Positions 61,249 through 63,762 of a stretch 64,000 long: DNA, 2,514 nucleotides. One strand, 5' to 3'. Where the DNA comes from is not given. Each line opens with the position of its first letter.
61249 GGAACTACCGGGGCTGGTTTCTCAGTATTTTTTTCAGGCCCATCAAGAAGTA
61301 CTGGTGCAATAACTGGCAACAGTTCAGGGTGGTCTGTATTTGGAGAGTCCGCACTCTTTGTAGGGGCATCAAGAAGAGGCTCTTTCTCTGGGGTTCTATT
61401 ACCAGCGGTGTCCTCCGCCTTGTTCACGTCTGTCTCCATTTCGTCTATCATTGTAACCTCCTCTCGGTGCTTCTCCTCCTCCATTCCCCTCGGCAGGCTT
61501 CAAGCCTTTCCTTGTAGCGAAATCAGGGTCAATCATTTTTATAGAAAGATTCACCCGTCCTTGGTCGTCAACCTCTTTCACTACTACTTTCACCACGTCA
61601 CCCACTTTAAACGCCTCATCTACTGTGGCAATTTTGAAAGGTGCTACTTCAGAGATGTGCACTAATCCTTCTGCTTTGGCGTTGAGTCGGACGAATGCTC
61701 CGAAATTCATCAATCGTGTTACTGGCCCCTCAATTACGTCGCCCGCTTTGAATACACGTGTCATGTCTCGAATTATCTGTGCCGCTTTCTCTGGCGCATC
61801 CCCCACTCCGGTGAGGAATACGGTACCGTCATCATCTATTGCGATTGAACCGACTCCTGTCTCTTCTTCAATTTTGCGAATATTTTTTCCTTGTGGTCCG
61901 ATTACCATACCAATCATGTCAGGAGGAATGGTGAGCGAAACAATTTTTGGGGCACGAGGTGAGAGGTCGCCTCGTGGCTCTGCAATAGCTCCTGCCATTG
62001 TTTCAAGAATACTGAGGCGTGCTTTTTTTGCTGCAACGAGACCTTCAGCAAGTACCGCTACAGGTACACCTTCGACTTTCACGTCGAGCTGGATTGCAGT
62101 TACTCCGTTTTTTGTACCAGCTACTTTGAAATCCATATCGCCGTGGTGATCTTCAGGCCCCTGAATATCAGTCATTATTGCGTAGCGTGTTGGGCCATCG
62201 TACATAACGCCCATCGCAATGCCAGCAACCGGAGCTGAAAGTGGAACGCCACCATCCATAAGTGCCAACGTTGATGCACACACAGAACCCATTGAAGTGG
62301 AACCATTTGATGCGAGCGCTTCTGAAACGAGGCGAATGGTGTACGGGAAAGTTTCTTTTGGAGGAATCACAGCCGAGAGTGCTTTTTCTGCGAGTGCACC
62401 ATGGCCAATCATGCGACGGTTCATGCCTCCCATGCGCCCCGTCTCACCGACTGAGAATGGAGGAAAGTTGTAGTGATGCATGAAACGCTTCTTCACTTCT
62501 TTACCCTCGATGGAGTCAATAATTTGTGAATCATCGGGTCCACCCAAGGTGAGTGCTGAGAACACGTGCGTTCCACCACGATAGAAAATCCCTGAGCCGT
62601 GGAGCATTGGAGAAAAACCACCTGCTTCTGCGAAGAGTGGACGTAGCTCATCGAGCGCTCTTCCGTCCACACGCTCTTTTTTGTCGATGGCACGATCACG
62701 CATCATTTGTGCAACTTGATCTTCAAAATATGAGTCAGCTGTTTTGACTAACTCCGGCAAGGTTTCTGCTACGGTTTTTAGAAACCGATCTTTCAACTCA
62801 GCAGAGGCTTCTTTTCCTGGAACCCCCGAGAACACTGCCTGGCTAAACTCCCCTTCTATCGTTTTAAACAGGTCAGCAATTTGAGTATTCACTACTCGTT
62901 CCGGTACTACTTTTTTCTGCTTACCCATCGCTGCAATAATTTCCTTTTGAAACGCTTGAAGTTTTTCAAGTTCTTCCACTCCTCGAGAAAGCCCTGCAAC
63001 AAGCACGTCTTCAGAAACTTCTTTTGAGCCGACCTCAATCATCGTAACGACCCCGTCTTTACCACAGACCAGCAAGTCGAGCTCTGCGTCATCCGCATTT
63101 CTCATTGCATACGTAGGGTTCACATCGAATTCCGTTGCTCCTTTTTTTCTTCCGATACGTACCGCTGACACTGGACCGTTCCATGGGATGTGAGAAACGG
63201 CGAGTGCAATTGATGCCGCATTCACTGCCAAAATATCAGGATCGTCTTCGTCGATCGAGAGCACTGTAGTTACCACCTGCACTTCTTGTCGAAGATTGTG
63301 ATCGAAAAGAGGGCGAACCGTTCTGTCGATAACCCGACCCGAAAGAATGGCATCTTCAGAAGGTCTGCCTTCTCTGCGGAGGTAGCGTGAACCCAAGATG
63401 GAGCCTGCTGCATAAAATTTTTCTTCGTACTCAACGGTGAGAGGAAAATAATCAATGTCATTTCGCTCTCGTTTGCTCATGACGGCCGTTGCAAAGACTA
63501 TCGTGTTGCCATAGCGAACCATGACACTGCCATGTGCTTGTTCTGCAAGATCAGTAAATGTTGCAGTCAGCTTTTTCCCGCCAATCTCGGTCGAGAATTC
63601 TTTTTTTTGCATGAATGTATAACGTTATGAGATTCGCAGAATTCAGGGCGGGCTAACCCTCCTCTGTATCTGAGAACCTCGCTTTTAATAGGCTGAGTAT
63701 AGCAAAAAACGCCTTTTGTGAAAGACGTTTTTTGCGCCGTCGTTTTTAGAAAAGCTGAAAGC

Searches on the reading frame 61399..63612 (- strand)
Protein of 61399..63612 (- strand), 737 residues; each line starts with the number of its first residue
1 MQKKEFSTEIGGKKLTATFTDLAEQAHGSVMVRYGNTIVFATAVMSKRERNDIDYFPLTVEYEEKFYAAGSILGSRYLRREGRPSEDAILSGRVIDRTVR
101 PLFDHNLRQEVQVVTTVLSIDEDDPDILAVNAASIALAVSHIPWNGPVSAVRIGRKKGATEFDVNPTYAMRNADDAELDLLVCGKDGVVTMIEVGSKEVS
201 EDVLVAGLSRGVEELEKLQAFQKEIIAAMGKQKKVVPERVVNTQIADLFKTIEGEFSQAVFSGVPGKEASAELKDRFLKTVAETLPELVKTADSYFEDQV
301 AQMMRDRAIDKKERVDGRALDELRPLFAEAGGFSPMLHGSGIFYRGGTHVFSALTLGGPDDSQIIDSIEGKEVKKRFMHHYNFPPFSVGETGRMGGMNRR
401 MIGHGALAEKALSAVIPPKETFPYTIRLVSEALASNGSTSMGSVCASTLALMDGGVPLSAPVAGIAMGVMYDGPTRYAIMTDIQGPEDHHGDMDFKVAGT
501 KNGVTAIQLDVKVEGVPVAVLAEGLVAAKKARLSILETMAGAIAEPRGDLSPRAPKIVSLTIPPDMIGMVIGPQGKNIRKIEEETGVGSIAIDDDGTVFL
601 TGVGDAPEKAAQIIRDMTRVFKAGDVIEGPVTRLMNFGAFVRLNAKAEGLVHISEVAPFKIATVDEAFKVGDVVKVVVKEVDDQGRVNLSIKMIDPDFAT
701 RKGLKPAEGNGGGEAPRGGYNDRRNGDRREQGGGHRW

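Call 15: search_protein_families(library=pfam, proteins=[window:61399-63612:-], max_evalue=0.001)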
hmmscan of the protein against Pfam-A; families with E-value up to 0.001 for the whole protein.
window:61399-63612:- (737 aa): 5 families
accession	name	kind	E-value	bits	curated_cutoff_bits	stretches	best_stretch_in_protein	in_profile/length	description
PF01138.27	RNase_PH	-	1e-48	165.4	25.5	2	20-143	9-130/130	3' exoribonuclease family, domain 1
PF00575.29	S1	-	3e-17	63.2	22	1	621-692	2-74/74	S1 RNA binding domain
PF00013.35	KH_1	-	4.3e-12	46.1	21.5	1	558-615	2-65/66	KH domain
PF03725.20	RNase_PH_C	-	6.9e-08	32.8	20.8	0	146-209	1-62/67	3' exoribonuclease family, domain 2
PF23459.1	S1_RRP5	-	4.4e-06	27.6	27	1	622-685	2-65/72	RRP5 S1 domain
